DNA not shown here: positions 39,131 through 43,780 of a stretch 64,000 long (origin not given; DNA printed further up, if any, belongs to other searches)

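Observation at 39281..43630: Second, stand-alone C-A-T-R synthetase whose A-domain pocket is strikingly acidic (possible basic amino-aldehyde warhead)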

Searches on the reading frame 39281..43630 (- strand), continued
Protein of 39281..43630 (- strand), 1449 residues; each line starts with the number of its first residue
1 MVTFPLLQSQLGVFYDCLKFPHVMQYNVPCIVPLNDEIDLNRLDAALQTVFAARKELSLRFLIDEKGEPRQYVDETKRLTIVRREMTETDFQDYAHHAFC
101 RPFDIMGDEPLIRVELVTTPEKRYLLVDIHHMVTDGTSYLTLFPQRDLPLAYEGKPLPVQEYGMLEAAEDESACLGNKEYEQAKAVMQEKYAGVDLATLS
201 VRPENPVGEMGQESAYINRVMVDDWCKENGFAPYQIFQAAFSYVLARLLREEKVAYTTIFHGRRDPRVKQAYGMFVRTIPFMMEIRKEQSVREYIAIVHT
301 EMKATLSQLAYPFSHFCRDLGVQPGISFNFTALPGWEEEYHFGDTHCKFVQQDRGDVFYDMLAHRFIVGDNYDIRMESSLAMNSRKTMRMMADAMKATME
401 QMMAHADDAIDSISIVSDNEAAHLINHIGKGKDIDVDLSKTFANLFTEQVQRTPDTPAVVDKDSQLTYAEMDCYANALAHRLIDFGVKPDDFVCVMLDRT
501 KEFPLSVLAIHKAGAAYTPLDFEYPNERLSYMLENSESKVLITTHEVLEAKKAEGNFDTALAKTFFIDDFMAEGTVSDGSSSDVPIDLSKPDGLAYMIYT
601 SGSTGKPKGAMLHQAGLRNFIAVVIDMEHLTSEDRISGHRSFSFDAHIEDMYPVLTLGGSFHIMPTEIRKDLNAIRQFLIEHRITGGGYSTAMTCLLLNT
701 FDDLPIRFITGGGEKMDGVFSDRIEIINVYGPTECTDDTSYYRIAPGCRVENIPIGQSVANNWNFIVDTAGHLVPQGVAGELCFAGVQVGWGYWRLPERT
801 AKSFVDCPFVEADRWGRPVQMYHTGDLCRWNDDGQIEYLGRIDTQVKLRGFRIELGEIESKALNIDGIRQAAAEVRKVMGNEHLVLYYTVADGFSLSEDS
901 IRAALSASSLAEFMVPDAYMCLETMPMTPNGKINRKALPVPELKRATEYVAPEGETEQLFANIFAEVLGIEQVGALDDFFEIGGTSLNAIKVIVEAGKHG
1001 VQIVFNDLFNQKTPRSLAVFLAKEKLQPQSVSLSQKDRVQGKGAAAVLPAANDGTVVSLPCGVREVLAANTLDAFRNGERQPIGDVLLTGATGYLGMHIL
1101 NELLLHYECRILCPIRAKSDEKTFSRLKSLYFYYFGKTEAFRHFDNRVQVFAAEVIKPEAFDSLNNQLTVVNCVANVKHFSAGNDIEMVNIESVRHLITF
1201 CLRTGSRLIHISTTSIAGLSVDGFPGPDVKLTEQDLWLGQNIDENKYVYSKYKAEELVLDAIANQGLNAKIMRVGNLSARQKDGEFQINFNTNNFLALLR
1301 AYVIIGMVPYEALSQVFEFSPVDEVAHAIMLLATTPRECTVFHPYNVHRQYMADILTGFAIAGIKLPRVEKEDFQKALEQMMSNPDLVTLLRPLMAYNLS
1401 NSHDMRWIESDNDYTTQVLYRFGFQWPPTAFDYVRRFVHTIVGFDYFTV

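Call 31: find_related_loci(query=window:39281-43630:-, collection=genome_contigs, flank=10000)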
Query window:39281-43630:- (1449 aa) in genome_contigs; peptide patterns used: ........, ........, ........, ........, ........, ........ (x = any residue, [..] = any of these).
135 stretches matched a pattern; 105 encode a relative of the query (tblastn E <= 1e-3); the best 80 are kept; 80 distinct loci.
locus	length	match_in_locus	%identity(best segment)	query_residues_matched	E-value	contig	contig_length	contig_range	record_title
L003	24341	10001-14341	82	1-1447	0e+0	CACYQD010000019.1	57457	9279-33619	MAG: uncultured Prevotellaceae bacterium isolate RUG12178 genome assembly, contig: RUG12178_asm_19, whole genome shotgun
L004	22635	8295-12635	81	1-1447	0e+0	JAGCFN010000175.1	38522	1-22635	MAG: Bacteroidaceae bacterium isolate RGIG9745 Yak_Omasum-4__c700322, whole genome shotgun sequence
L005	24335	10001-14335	81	1-1447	0e+0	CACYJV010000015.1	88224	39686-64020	MAG: uncultured Prevotellaceae bacterium isolate RUG12005 genome assembly, contig: RUG12005_asm_15, whole genome shotgun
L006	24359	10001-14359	81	1-1447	0e+0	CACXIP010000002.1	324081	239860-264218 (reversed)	MAG: uncultured Prevotellaceae bacterium isolate RUG11288 genome assembly, contig: RUG11288_asm_2, whole genome shotgun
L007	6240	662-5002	81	1-1447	0e+0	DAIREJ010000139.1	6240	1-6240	MAG TPA_asm: Sodaliphilus sp. isolate CTOTU17550 NODE_2565_length_6240_cov_3.780437, whole genome shotgun sequence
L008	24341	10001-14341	80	1-1447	0e+0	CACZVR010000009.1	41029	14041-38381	MAG: uncultured Bacteroidales bacterium isolate RUG12992 genome assembly, contig: RUG12992_asm_9, whole genome shotgun s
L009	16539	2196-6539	80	1-1447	0e+0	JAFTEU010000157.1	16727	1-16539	MAG: Muribaculaceae bacterium isolate RGIG3753 Roe_deer_Abomasum-1__c263303, whole genome shotgun sequence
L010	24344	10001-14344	80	1-1448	0e+0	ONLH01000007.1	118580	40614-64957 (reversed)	uncultured Prevotellaceae bacterium isolate RUG412 genome assembly, contig: scaffold_95, whole genome shotgun sequence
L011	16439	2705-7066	79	1-1448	0e+0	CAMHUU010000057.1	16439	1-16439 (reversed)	MAG: uncultured Prevotellaceae bacterium isolate SRR11784296_bin.24_metaWRAP_v1.3_MAG genome assembly, contig: ERZ122025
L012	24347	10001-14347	80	1-1447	0e+0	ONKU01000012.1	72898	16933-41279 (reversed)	uncultured Prevotellaceae bacterium isolate RUG401 genome assembly, contig: scaffold_92, whole genome shotgun sequence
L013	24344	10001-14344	80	1-1448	0e+0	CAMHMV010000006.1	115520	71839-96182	MAG: uncultured Prevotellaceae bacterium isolate SRR11784281_bin.83_metaWRAP_v1.3_MAG genome assembly, contig: ERZ122033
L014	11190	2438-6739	79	1-1449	0e+0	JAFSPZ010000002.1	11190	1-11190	MAG: Muribaculaceae bacterium isolate RGIG3368 Goat_Reticulum.Co__c12082, whole genome shotgun sequence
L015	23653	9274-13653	77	3-1449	0e+0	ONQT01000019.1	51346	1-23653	uncultured Prevotellaceae bacterium isolate RUG546 genome assembly, contig: scaffold_398, whole genome shotgun sequence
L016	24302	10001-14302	78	1-1449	0e+0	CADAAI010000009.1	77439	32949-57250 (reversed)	MAG: uncultured Bacteroidales bacterium isolate RUG13112 genome assembly, contig: RUG13112_asm_9, whole genome shotgun s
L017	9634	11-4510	78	1-1449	0e+0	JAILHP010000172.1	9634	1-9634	MAG: Prevotella sp. isolate RUI127 k141_376058_flag=0_multi=78.0000_len=9634, whole genome shotgun sequence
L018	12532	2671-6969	77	1-1449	0e+0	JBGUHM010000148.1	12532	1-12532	MAG: Sodaliphilus sp. isolate ruminal_MAG_350 ruminal_MAG_350_contig_0148, whole genome shotgun sequence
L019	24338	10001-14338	79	1-1449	0e+0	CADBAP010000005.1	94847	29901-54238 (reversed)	MAG: uncultured Prevotellaceae bacterium isolate RUG13792 genome assembly, contig: RUG13792_asm_5, whole genome shotgun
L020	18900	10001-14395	76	1-1449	0e+0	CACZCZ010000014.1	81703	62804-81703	MAG: uncultured Bacteroidales bacterium isolate RUG12512 genome assembly, contig: RUG12512_asm_14, whole genome shotgun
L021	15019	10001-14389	76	1-1449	0e+0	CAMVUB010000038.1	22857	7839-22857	MAG TPA_asm: uncultured Prevotellaceae bacterium isolate SRR8387719_bin.79_metaWRAP_v1.3_MAG genome assembly, contig: ER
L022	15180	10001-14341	79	1-1447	0e+0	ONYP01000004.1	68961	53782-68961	uncultured Prevotellaceae bacterium isolate RUG755 genome assembly, contig: scaffold_238, whole genome shotgun sequence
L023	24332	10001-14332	77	1-1449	0e+0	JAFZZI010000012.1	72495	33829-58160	MAG: Bacteroidaceae bacterium isolate RGIG8235 Water_buffalos_Rumen-5__c269191, whole genome shotgun sequence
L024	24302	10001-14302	78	1-1449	0e+0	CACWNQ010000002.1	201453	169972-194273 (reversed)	MAG: uncultured Bacteroidales bacterium isolate RUG10757 genome assembly, contig: RUG10757_asm_2, whole genome shotgun s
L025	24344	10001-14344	80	1-1449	0e+0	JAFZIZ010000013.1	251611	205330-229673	MAG: Prevotella sp. isolate RGIG7810 Water_buffalos_Reticulum-1__c176, whole genome shotgun sequence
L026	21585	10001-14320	78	1-1447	0e+0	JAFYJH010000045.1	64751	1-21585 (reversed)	MAG: Prevotella sp. isolate RGIG7142 Water_buffalos_Abomasum-5__c277269, whole genome shotgun sequence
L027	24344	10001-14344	82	1-1447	0e+0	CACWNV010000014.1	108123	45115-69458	MAG: uncultured Prevotellaceae bacterium isolate RUG10753 genome assembly, contig: RUG10753_asm_14, whole genome shotgun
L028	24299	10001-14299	78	1-1449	0e+0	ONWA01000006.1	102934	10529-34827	uncultured Prevotellaceae bacterium isolate RUG693 genome assembly, contig: scaffold_144, whole genome shotgun sequence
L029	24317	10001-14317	65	2-1449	0e+0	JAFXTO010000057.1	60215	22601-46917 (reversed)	MAG: Bacteroidaceae bacterium isolate RGIG6733 Sheep_Rumen-2__c818204, whole genome shotgun sequence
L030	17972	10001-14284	64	9-1449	0e+0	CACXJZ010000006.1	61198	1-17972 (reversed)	MAG: uncultured Prevotellaceae bacterium isolate RUG11337 genome assembly, contig: RUG11337_asm_6, whole genome shotgun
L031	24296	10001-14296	64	4-1449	0e+0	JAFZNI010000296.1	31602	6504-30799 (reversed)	MAG: Prevotella sp. isolate RGIG7923 Water_buffalos_Rumen-1__c1039757, whole genome shotgun sequence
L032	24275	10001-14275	65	5-1449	0e+0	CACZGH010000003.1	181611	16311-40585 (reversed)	MAG: uncultured Prevotellaceae bacterium isolate RUG12596 genome assembly, contig: RUG12596_asm_3, whole genome shotgun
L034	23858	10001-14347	63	1-1449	0e+0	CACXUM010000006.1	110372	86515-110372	MAG: uncultured Bacteroidia bacterium isolate RUG11609 genome assembly, contig: RUG11609_asm_6, whole genome shotgun seq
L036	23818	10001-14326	62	1-1449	0e+0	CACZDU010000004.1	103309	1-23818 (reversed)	MAG: uncultured Bacteroidia bacterium isolate RUG12531 genome assembly, contig: RUG12531_asm_4, whole genome shotgun seq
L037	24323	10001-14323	64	3-1449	0e+0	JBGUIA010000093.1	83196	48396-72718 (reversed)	MAG: Prevotella sp. isolate ruminal_MAG_338 ruminal_MAG_338_contig_0093, whole genome shotgun sequence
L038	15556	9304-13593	63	1-1449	0e+0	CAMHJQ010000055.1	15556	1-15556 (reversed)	MAG: uncultured Prevotellaceae bacterium isolate SRR11784285_bin.40_metaWRAP_v1.3_MAG genome assembly, contig: ERZ122027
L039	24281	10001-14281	62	1-1449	0e+0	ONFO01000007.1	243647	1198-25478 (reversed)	uncultured Bacteroidales bacterium isolate RUG265 genome assembly, contig: scaffold_23, whole genome shotgun sequence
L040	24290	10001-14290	63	3-1447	0e+0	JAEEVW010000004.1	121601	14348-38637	MAG: Prevotella sp. isolate Tb.RUG.463 NODE_324_length_121601_cov_5.597346, whole genome shotgun sequence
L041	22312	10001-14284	64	3-1449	0e+0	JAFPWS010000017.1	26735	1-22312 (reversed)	MAG: Prevotella sp. isolate RGIG1544 Goat_Abomasum-5__c264, whole genome shotgun sequence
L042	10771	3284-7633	62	2-1449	0e+0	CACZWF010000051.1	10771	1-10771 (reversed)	MAG: uncultured Bacteroidia bacterium isolate RUG13005 genome assembly, contig: RUG13005_asm_51, whole genome shotgun se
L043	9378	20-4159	65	56-1449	0e+0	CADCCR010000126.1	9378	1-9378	MAG: uncultured Bacteroidales bacterium isolate RUG14526 genome assembly, contig: RUG14526_asm_126, whole genome shotgun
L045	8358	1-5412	62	5-1449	0e+0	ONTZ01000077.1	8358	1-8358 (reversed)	uncultured Prevotella sp. isolate RUG647 genome assembly, contig: scaffold_11424, whole genome shotgun sequence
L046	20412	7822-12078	64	1-1449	0e+0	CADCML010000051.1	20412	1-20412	MAG: uncultured Bacteroidia bacterium isolate RUG14786 genome assembly, contig: RUG14786_asm_51, whole genome shotgun se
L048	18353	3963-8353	74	1-1449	0e+0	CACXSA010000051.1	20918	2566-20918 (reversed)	MAG: uncultured Prevotellaceae bacterium isolate RUG11543 genome assembly, contig: RUG11543_asm_51, whole genome shotgun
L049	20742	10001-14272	64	3-1449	0e+0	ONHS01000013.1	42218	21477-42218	uncultured Bacteroidales bacterium isolate RUG312 genome assembly, contig: scaffold_243, whole genome shotgun sequence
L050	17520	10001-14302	62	5-1449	0e+0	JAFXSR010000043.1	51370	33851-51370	MAG: Bacteroidales bacterium isolate RGIG6710 Sheep_Rumen-2__c776332, whole genome shotgun sequence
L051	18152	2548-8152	63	5-1449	0e+0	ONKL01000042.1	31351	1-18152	uncultured Prevotella sp. isolate RUG383 genome assembly, contig: scaffold_347, whole genome shotgun sequence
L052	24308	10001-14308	64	1-1449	0e+0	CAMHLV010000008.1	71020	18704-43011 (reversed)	MAG: uncultured Prevotella sp. isolate SRR11784287_bin.24_metaWRAP_v1.3_MAG genome assembly, contig: ERZ12202417.74, who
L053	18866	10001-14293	63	1-1449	0e+0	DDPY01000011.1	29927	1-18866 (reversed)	MAG TPA_asm: Prevotella sp. UBA2456 UBA2456_contig_399, whole genome shotgun sequence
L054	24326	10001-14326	63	1-1449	0e+0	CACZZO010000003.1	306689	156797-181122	MAG: uncultured Bacteroidia bacterium isolate RUG13092 genome assembly, contig: RUG13092_asm_3, whole genome shotgun seq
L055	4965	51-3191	76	386-1449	0e+0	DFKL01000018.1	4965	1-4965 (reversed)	MAG TPA_asm: Prevotellaceae bacterium UBA3646 UBA3646_contig_14753, whole genome shotgun sequence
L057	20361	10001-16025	61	4-1449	0e+0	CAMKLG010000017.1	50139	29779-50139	MAG: uncultured Bacteroidales bacterium isolate SRR12081296_bin.81_metaWRAP_v1.3_MAG genome assembly, contig: ERZ1228977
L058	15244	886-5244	78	1-1449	0e+0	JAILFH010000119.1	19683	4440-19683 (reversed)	MAG: Prevotella sp. isolate RUI067 k141_13778508_flag=0_multi=18.6342_len=19683, whole genome shotgun sequence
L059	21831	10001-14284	64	1-1449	0e+0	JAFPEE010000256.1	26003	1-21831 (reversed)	MAG: Prevotella sp. isolate RGIG1062 Dairy_cattle_Reticulum-3__c1258200, whole genome shotgun sequence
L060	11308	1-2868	81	492-1447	0e+0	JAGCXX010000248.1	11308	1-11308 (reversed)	MAG: Prevotella sp. isolate RGIG10223 Yak_Rumen-5__c1876345, whole genome shotgun sequence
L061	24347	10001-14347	63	1-1449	0e+0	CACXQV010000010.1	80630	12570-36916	MAG: uncultured Bacteroidia bacterium isolate RUG11511 genome assembly, contig: RUG11511_asm_10, whole genome shotgun se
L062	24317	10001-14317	63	2-1449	0e+0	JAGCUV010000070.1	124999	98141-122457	MAG: Bacteroidales bacterium isolate RGIG10143 Yak_Rumen-4__c1139056, whole genome shotgun sequence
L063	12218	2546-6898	80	1-1447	0e+0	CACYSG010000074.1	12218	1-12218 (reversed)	MAG: uncultured Bacteroidales bacterium isolate RUG12225 genome assembly, contig: RUG12225_asm_74, whole genome shotgun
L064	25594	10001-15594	60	3-1449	0e+0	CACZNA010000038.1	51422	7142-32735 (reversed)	MAG: uncultured Bacteroidia bacterium isolate RUG12769 genome assembly, contig: RUG12769_asm_38, whole genome shotgun se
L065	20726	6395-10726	63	5-1449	0e+0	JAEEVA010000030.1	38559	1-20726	MAG: Prevotella sp. isolate Tb.RUG.441 NODE_3036_length_38559_cov_2.151514, whole genome shotgun sequence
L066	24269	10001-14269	63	3-1449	0e+0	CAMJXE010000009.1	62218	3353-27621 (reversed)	MAG: uncultured Bacteroidales bacterium isolate SRR12081301_bin.36_metaWRAP_v1.3_MAG genome assembly, contig: ERZ1228976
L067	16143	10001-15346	62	5-1449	0e+0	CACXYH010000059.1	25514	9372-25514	MAG: uncultured Prevotellaceae bacterium isolate RUG11701 genome assembly, contig: RUG11701_asm_59, whole genome shotgun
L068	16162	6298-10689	64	4-1449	0e+0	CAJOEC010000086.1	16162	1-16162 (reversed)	uncultured Prevotella sp. isolate Red_deer_2_mag_11 genome assembly, contig: scaffold_2083, whole genome shotgun sequenc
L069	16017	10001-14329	79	5-1447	0e+0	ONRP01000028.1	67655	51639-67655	uncultured Prevotellaceae bacterium isolate RUG575 genome assembly, contig: scaffold_957, whole genome shotgun sequence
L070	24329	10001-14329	63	3-1449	0e+0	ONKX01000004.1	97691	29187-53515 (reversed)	uncultured Prevotellaceae bacterium isolate RUG405 genome assembly, contig: scaffold_127, whole genome shotgun sequence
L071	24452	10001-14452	63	5-1449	0e+0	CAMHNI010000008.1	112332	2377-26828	MAG: uncultured Prevotellaceae bacterium isolate SRR11784288_bin.7_metaWRAP_v1.3_MAG genome assembly, contig: ERZ1220274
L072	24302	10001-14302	78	1-1449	0e+0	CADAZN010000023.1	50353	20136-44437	MAG: uncultured Bacteroidales bacterium isolate RUG13764 genome assembly, contig: RUG13764_asm_23, whole genome shotgun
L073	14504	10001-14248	63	3-1449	0e+0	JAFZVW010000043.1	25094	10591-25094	MAG: Bacteroidaceae bacterium isolate RGIG8145 Water_buffalos_Rumen-3__c1279199, whole genome shotgun sequence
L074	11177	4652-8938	64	1-1449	0e+0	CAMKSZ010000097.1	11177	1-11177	MAG: uncultured Prevotellaceae bacterium isolate SRR12081297_bin.85_metaWRAP_v1.3_MAG genome assembly, contig: ERZ122897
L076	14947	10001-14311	62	1-1449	0e+0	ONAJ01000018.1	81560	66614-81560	uncultured Prevotella sp. isolate RUG124 genome assembly, contig: scaffold_340, whole genome shotgun sequence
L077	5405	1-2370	79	653-1449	0e+0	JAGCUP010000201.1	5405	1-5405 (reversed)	MAG: Muribaculaceae bacterium isolate RGIG10137 Yak_Rumen-4__c2239120, whole genome shotgun sequence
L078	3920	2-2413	74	637-1449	0e+0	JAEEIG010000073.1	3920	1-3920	MAG: Bacteroidales bacterium isolate Tb.RUG.140 k141_4327967_flag=1_multi=24.0000_len=3920, whole genome shotgun sequenc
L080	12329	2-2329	75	663-1449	0e+0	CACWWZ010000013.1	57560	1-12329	MAG: uncultured Prevotellaceae bacterium isolate RUG10994 genome assembly, contig: RUG10994_asm_13, whole genome shotgun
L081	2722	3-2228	75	696-1449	0e+0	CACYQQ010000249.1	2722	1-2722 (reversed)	MAG: uncultured Bacteroidales bacterium isolate RUG12191 genome assembly, contig: RUG12191_asm_249, whole genome shotgun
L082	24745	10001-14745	59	1-1449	0e+0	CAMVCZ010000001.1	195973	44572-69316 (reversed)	MAG TPA_asm: uncultured Bacteroidales bacterium isolate SRR8387714_bin.55_metaWRAP_v1.3_MAG genome assembly, contig: ERZ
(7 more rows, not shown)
